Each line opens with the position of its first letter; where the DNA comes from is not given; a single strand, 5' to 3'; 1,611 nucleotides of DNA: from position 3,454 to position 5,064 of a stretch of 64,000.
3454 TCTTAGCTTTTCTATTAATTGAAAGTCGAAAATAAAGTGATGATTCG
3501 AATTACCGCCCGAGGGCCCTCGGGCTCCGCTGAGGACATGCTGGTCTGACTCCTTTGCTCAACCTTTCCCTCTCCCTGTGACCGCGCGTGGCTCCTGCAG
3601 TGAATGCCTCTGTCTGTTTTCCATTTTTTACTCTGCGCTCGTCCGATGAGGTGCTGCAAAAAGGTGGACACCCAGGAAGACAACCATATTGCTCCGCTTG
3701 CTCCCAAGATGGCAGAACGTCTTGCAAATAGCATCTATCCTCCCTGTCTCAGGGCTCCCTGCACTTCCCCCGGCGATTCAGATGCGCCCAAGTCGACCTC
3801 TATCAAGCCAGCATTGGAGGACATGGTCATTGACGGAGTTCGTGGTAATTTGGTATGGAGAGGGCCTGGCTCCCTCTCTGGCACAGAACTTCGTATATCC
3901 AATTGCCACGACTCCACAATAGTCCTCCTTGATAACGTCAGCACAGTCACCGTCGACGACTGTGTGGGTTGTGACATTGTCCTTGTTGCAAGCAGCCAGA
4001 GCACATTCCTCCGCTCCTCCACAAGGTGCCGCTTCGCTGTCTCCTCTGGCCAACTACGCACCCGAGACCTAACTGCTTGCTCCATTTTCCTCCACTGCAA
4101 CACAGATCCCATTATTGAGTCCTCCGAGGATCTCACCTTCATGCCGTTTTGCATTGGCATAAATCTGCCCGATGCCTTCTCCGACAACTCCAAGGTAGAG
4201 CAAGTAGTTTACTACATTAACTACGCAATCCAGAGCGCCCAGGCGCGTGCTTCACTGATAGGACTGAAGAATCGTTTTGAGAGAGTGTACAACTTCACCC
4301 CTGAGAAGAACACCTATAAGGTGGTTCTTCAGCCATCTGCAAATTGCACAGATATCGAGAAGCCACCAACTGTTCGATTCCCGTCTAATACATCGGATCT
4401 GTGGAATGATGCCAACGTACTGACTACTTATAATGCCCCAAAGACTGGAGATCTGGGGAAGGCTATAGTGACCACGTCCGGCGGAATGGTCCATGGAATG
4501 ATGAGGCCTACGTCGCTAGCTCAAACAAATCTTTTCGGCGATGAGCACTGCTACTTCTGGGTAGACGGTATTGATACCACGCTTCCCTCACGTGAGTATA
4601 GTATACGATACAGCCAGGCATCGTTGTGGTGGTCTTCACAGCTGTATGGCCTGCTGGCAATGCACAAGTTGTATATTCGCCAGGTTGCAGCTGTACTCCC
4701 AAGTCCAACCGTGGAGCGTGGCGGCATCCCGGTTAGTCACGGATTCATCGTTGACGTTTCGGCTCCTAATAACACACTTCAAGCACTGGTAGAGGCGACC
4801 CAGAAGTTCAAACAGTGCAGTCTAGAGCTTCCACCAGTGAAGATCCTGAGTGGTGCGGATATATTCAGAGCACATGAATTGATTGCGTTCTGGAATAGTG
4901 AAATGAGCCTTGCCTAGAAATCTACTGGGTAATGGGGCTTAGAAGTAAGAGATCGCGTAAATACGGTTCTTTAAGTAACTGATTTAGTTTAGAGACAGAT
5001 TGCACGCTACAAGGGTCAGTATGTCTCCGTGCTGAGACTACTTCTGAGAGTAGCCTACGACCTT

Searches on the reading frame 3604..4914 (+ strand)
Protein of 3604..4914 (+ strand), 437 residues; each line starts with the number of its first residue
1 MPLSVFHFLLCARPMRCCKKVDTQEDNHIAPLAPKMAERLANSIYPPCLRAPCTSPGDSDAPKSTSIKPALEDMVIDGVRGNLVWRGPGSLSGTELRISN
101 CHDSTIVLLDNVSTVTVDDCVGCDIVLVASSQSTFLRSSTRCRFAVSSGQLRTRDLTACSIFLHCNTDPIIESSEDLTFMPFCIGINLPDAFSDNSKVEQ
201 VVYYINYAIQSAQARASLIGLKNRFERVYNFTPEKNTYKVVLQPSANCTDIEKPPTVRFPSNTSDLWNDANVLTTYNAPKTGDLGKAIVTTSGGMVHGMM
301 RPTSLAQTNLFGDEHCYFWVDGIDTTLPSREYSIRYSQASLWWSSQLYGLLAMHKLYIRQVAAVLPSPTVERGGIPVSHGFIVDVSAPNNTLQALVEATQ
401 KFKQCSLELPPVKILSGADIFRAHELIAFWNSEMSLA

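Call 67: search_protein_families(library=pfam, proteins=[window:3604-4914:+], max_evalue=0.00001)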
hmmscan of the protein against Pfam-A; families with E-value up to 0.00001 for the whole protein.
window:3604-4914:+ (437 aa): 1 family
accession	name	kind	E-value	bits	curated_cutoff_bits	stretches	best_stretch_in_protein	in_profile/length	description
PF07986.17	TBCC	-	2.8e-23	82.5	24.8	1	94-184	2-92/120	Tubulin binding cofactor C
